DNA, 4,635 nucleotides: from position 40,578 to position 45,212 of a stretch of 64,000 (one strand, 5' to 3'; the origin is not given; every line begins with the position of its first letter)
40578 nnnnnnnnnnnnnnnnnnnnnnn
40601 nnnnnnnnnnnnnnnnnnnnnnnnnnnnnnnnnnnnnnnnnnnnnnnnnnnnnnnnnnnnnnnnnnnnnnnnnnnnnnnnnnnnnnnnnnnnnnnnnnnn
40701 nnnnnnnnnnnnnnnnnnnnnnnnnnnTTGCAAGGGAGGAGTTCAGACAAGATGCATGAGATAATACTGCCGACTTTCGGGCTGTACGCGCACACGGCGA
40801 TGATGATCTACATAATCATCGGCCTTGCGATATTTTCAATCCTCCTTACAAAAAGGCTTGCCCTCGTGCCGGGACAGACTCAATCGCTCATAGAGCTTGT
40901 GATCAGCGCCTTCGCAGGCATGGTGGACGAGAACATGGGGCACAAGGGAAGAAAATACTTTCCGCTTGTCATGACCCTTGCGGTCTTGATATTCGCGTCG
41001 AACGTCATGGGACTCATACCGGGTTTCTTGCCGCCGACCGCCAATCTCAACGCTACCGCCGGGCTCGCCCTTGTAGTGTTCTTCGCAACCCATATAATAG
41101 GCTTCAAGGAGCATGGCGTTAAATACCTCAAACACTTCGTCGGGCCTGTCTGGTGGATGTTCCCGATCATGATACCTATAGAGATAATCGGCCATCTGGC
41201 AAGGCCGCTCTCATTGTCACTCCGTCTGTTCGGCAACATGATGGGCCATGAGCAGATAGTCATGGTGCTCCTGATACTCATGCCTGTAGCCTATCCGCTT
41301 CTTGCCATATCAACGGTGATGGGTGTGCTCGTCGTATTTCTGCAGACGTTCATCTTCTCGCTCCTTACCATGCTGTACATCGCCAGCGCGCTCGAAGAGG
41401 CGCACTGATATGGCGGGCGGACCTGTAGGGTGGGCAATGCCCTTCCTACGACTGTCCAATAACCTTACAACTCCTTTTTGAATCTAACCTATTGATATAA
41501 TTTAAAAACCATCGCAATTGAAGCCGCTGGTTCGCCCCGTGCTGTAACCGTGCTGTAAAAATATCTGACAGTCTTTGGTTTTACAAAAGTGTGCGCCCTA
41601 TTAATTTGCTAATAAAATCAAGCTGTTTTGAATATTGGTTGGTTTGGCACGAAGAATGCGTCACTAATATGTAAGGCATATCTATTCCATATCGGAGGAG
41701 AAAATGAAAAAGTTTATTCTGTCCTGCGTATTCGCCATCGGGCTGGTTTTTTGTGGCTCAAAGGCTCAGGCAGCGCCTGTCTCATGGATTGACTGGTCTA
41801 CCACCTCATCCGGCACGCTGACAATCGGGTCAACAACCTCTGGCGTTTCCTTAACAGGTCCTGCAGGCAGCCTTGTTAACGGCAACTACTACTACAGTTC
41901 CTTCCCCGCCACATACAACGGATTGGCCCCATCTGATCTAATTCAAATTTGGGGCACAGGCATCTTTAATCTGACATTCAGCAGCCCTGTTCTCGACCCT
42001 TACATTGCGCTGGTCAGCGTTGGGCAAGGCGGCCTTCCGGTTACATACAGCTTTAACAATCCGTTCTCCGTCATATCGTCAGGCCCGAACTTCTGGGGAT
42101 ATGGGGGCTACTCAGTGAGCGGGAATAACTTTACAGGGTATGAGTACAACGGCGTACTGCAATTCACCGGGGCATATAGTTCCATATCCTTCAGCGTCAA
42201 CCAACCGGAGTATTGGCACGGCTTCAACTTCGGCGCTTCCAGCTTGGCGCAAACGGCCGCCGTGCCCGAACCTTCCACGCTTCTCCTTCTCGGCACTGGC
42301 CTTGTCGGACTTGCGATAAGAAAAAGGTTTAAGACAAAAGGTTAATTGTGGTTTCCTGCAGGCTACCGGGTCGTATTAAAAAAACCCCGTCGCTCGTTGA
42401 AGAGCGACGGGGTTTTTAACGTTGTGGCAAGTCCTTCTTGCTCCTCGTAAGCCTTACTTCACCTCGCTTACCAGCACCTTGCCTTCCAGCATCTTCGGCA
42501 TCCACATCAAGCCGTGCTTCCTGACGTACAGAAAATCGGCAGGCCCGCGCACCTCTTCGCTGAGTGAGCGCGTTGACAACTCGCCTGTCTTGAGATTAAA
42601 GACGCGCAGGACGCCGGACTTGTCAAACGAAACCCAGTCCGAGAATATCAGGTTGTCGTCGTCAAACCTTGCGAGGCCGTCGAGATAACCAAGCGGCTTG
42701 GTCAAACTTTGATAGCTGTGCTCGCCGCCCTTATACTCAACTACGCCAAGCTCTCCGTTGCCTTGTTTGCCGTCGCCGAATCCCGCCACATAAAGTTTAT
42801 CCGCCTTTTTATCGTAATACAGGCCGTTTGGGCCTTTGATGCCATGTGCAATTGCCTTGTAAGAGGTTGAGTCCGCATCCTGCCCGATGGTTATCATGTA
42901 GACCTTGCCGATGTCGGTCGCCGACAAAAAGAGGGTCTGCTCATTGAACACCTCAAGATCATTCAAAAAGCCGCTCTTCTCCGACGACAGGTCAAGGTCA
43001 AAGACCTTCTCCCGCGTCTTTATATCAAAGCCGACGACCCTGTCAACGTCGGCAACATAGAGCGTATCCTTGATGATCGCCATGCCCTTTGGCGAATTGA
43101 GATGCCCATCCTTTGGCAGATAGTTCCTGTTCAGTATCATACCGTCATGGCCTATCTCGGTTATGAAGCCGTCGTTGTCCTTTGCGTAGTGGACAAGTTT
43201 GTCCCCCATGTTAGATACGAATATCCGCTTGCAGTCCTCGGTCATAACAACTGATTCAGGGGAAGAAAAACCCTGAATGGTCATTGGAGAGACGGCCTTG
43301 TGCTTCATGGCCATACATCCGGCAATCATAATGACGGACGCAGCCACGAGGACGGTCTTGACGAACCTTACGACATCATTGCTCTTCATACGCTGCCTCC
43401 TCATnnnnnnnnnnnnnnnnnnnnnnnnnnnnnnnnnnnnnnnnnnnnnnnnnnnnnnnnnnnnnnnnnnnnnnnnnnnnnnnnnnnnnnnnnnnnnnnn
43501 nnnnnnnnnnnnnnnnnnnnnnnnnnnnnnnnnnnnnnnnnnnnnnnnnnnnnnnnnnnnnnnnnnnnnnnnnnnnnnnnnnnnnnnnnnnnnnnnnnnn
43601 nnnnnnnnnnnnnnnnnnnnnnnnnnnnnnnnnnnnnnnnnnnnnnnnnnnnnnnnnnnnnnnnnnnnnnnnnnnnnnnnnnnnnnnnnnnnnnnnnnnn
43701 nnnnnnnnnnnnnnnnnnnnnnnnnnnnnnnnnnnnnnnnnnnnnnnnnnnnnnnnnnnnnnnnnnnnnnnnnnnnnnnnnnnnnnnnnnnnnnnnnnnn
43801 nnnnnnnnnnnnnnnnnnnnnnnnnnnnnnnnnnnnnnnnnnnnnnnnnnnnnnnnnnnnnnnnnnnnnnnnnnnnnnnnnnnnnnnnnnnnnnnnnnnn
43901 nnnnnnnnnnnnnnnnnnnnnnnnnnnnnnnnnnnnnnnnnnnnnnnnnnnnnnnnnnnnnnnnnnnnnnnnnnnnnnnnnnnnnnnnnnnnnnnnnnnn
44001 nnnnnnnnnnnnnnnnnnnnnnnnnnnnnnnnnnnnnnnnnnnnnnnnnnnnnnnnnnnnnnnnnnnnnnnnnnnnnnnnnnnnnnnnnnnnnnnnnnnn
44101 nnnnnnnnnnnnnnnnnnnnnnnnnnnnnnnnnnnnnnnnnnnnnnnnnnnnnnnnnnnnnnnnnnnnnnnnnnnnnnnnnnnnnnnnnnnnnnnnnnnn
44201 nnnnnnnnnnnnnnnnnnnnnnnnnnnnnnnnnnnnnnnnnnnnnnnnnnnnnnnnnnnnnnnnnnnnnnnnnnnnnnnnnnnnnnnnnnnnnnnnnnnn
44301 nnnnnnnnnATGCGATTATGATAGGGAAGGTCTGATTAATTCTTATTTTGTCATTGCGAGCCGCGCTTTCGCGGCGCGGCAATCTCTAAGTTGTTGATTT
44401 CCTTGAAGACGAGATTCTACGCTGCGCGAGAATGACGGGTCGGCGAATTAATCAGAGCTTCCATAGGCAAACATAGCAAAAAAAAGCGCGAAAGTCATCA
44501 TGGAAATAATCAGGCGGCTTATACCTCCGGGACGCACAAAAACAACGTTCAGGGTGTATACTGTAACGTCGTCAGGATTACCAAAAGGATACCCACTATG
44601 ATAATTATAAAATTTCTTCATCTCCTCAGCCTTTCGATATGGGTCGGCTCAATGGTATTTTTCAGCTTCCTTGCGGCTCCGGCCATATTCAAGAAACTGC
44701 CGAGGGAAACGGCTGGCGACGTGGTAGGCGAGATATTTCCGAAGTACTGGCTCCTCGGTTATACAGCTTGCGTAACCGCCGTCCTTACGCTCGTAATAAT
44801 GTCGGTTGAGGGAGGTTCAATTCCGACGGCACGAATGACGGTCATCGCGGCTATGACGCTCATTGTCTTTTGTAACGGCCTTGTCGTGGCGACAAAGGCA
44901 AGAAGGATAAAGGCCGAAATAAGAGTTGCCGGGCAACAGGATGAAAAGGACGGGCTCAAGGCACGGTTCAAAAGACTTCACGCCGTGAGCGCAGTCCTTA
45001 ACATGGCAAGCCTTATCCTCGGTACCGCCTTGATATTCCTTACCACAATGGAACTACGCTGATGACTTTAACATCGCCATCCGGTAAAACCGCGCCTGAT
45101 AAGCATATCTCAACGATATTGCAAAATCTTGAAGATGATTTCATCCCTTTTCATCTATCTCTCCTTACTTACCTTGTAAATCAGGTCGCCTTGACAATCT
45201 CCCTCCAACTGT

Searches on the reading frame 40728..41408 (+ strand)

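Call 40: search_protein_families(library=pfam, proteins=[window:40728-41408:+], max_evalue=0.01)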
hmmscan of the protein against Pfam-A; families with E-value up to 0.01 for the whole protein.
window:40728-41408:+ (226 aa): 1 family
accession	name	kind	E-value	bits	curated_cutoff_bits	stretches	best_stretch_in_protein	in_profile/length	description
PF00119.25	ATP-synt_A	-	3e-54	184.6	33.9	1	25-218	3-216/217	ATP synthase A chain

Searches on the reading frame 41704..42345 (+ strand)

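Call 40: search_protein_families(library=pfam, proteins=[window:41704-42345:+], max_evalue=0.01)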
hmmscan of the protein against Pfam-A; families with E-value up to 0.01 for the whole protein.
window:41704-42345:+ (213 aa): 1 family
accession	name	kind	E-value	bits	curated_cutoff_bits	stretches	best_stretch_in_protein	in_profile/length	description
PF07589.16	PEP-CTERM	-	3e-08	33.9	20.7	1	186-208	1-24/24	PEP-CTERM motif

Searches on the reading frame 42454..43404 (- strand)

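Call 3: search_protein_families(library=pfam, proteins=[window:42454-43404:-], max_evalue=1)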
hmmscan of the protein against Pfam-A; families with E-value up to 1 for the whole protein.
window:42454-43404:- (316 aa): 1 family
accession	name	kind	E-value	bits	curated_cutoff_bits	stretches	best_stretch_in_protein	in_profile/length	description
PF01731.26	Arylesterase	-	0.00022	21.8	21.3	1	42-75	49-82/86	Arylesterase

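Call 4: search_protein_families(library=ncbifam, proteins=[window:42454-43404:-], max_evalue=1)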
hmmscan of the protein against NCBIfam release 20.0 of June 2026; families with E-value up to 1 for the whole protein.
window:42454-43404:- (316 aa): 1 family
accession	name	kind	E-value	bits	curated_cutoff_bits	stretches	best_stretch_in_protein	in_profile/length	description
NF009090.0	PRK12426.1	equivalog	0.046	13.3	226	1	103-170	29-93/185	elongation factor P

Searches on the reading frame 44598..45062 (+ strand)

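Call 3: search_protein_families(library=pfam, proteins=[window:44598-45062:+], max_evalue=1)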
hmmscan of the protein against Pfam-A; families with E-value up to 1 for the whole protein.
window:44598-45062:+ (154 aa): 4 families
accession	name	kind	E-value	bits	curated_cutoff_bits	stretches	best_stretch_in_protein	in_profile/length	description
PF13664.11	DUF4149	-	3.4e-19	69.4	24.6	1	10-107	1-99/102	Domain of unknown function (DUF4149)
PF24267.1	HVO_1552_C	-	0.0086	16.7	27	1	110-144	1-35/98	HVO_1552, C-terminal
PF10027.14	DUF2269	-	0.21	12.1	28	1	3-149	2-146/150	Predicted integral membrane protein (DUF2269)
PF11862.13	DUF3382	-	0.95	10.2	28.9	1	56-130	9-87/97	Domain of unknown function (DUF3382)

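Call 4: search_protein_families(library=ncbifam, proteins=[window:44598-45062:+], max_evalue=1)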
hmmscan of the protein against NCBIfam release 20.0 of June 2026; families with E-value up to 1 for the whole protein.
window:44598-45062:+ (154 aa): 2 families
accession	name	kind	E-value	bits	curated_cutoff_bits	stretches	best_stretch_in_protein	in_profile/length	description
NF038369.1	GroEL3_Chlamy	exception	0.027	13.1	600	1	87-136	321-372/506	variant chaperonin GroEL3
TIGR03062.1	pip_yhgE_Cterm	subfamily_domain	0.16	11.5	102.2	1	9-92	29-109/208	YhgE/Pip family protein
